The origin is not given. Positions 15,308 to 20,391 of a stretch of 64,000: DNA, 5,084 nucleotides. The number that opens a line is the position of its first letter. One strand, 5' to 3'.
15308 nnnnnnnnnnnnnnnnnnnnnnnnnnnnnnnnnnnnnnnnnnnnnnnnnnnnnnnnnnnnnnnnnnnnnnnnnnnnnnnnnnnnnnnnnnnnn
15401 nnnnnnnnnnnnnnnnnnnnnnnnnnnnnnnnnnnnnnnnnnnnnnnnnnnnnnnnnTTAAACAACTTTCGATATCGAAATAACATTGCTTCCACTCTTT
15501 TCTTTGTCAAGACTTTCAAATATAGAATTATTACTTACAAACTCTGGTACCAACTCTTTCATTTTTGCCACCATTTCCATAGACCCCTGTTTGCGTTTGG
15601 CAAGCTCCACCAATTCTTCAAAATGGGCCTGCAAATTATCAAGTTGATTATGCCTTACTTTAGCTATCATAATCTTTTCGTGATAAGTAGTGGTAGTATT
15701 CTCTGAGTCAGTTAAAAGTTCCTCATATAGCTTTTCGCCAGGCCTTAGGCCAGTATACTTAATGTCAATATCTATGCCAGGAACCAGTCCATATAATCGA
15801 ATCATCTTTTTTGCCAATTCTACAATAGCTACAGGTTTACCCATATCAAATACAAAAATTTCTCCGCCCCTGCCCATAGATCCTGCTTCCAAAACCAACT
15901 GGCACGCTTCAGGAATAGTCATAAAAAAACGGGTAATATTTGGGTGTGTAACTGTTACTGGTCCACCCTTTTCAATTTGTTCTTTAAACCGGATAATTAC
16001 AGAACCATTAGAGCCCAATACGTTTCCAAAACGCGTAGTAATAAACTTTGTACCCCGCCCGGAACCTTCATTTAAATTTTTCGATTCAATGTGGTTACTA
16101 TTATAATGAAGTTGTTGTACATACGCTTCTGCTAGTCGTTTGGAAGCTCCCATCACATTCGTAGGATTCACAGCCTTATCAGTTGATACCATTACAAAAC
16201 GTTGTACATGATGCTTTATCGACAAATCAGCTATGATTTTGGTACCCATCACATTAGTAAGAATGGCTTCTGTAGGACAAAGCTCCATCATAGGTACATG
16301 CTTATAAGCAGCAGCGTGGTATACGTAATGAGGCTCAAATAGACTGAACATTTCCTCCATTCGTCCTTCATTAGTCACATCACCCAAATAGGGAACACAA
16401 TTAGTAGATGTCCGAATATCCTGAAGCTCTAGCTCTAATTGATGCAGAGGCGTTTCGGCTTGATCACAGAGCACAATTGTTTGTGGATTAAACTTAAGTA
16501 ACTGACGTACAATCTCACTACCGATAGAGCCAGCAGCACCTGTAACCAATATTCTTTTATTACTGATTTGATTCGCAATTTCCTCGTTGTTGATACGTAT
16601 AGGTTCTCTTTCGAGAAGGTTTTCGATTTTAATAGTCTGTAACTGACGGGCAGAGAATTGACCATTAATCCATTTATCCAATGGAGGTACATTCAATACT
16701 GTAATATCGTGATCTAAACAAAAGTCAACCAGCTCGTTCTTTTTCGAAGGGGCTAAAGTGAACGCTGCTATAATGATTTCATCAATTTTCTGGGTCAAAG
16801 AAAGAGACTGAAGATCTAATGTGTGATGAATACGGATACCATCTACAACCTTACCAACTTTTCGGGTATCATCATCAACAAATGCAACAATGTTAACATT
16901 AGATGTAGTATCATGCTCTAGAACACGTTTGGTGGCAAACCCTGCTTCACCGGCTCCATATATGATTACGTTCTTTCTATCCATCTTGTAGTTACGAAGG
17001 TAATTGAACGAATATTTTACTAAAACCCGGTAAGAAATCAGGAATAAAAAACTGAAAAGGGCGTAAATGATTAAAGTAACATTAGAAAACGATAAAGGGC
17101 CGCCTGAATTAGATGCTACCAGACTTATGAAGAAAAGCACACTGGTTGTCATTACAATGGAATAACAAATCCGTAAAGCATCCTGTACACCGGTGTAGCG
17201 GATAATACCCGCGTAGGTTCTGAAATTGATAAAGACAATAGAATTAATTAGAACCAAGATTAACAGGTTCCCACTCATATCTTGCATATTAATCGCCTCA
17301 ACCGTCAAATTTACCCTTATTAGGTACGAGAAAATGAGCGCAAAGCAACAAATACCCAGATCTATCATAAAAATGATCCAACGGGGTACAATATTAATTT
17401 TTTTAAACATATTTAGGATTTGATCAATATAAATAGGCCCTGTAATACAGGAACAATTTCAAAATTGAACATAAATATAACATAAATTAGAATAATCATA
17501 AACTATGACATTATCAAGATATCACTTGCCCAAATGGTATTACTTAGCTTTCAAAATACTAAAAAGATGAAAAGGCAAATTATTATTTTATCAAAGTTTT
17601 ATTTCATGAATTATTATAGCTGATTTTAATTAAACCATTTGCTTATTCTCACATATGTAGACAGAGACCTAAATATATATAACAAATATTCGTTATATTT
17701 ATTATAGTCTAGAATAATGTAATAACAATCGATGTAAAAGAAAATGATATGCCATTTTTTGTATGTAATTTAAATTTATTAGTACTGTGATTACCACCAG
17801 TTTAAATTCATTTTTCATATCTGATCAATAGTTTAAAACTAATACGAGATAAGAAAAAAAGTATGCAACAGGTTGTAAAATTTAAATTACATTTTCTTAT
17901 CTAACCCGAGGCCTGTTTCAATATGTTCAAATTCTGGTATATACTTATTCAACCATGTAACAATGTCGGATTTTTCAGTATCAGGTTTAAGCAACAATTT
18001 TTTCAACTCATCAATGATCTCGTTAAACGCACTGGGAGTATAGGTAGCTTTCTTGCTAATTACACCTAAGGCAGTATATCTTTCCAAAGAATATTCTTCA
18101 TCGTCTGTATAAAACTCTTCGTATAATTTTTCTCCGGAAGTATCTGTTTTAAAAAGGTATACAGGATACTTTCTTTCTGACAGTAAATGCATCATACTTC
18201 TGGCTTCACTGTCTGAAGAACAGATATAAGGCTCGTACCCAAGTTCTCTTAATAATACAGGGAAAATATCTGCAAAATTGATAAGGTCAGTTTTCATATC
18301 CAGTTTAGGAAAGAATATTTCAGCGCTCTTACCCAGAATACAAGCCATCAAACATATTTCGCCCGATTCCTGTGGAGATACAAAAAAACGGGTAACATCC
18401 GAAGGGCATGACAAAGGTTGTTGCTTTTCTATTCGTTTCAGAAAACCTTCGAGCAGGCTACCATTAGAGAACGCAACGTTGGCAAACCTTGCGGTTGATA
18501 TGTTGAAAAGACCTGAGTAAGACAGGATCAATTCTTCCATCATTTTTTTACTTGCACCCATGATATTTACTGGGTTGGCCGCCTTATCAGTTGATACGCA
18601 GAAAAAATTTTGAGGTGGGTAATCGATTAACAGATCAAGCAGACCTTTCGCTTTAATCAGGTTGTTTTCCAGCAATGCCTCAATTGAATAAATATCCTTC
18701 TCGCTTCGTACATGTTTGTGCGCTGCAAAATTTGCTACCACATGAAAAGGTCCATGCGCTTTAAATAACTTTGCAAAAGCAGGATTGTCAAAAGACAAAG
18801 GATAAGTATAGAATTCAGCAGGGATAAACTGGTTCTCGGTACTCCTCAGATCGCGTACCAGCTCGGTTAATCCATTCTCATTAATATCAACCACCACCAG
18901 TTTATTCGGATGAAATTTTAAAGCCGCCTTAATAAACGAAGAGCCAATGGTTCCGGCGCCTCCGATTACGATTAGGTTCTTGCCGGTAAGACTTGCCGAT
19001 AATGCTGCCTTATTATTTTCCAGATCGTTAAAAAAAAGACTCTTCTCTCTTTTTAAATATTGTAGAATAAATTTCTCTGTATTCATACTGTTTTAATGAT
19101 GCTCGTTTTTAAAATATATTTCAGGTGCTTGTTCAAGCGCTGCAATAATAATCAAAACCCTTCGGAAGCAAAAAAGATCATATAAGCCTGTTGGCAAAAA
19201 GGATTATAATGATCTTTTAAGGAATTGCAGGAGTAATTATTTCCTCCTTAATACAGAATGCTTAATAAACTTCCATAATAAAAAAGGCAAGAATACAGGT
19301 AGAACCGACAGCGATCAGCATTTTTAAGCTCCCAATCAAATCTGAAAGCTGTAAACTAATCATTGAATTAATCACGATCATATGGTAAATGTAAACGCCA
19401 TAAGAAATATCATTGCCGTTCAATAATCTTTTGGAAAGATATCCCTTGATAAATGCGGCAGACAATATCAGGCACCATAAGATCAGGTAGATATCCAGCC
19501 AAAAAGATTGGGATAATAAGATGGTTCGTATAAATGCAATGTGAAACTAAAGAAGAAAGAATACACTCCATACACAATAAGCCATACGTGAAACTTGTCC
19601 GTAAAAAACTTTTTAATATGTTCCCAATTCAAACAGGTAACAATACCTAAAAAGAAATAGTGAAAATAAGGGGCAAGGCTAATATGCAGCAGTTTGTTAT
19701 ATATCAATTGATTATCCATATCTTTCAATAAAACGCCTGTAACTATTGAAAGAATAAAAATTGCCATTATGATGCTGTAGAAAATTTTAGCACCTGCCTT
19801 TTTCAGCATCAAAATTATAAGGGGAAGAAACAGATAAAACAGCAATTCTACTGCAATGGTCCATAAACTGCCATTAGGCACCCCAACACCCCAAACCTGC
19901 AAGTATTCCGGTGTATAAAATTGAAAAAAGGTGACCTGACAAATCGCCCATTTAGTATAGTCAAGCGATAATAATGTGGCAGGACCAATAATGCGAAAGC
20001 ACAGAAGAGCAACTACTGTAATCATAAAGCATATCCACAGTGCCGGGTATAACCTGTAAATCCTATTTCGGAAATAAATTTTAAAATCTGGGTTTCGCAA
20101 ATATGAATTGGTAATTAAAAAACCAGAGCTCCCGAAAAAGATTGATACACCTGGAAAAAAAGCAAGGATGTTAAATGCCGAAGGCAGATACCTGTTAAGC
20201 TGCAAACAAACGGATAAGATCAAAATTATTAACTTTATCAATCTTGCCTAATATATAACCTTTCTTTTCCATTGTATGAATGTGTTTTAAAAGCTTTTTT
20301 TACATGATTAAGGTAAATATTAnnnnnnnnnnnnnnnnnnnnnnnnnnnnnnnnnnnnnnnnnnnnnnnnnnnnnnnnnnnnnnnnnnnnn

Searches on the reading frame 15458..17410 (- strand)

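Call 9: search_protein_families(library=pfam, proteins=[window:15458-17410:-], max_evalue=0.01)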
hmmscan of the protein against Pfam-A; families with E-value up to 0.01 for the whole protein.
window:15458-17410:- (650 aa): 12 families
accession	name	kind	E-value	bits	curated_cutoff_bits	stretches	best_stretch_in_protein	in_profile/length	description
PF02719.21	Polysacc_synt_2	-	1.1e-116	389.5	20.2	1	287-584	1-292/293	Polysaccharide biosynthesis protein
PF01370.27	Epimerase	-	1.2e-20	74.4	20.9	1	287-491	1-206/240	NAD dependent epimerase/dehydratase family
PF16363.11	GDP_Man_Dehyd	-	1.9e-14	54.3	27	1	288-412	1-131/332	GDP-mannose 4,6 dehydratase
PF04321.23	RmlD_sub_bind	-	1.9e-12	47.3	27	1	286-431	2-136/287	RmlD substrate binding domain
PF01073.25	3Beta_HSD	-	1e-11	44.9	22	1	288-448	1-154/280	3-beta hydroxysteroid dehydrogenase/isomerase family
PF13727.12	CoA_binding_3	-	7.2e-11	42.8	25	1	78-237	18-170/175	CoA-binding domain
PF00106.31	adh_short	-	4.1e-07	30.1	26.6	1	285-356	1-69/195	short chain dehydrogenase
PF07993.18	NAD_binding_4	-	5.6e-07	29.4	20.1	1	289-428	1-154/258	Male sterility protein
PF13460.12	NAD_binding_10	-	1.2e-06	28.9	27.2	1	291-447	1-137/184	NAD(P)H-binding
PF08659.16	KR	-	0.00016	22.1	22.6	1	287-409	3-135/180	KR domain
PF01408.29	GFO_IDH_MocA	-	0.00037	21.6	24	1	147-239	2-90/120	Oxidoreductase family, NAD-binding Rossmann fold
PF01488.26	Shikimate_DH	-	0.0016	19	24.3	0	276-326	4-53/138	Shikimate / quinate 5-dehydrogenase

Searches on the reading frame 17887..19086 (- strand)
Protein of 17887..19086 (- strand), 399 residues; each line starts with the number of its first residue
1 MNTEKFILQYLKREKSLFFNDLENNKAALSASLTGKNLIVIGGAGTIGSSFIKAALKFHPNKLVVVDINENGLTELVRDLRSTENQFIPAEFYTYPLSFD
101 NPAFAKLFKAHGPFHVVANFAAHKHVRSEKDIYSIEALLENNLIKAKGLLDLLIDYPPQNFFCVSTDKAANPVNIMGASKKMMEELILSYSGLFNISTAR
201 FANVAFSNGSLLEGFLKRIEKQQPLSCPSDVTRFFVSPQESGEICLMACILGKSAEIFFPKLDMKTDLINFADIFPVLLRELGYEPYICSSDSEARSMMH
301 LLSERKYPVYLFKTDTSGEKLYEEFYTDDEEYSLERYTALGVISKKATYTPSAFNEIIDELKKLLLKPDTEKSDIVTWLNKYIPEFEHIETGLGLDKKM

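Call 9: search_protein_families(library=pfam, proteins=[window:17887-19086:-], max_evalue=0.01)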
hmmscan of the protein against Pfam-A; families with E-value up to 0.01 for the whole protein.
window:17887-19086:- (399 aa): 5 families
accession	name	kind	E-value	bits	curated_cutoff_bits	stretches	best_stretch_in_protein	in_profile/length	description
PF02719.21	Polysacc_synt_2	-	5.4e-39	134.6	20.2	1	39-337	2-285/293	Polysaccharide biosynthesis protein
PF01370.27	Epimerase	-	2.3e-06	27.6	20.9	1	39-174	2-140/240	NAD dependent epimerase/dehydratase family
PF05673.19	DUF815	-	0.00058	19.5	23.8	1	21-100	39-119/249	Protein of unknown function (DUF815)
PF16363.11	GDP_Man_Dehyd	-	0.00065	19.7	27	1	40-167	2-130/332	GDP-mannose 4,6 dehydratase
PF00106.31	adh_short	-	0.0027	17.7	26.6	1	36-132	1-98/195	short chain dehydrogenase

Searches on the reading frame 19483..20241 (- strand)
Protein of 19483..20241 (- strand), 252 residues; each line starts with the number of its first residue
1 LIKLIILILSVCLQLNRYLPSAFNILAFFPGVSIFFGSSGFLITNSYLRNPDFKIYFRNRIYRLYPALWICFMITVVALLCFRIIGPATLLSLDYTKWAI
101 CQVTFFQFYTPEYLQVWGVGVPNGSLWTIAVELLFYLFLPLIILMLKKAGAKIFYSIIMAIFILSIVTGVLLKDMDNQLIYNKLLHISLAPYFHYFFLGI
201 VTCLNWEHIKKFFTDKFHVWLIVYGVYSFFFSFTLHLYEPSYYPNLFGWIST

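Call 9: search_protein_families(library=pfam, proteins=[window:19483-20241:-], max_evalue=0.01)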
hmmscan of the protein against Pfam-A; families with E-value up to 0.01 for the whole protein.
window:19483-20241:- (252 aa): 1 family
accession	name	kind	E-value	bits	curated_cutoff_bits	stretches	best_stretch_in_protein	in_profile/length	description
PF01757.29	Acyl_transf_3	-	5e-13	49.2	31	1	23-250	35-250/326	Acyltransferase domain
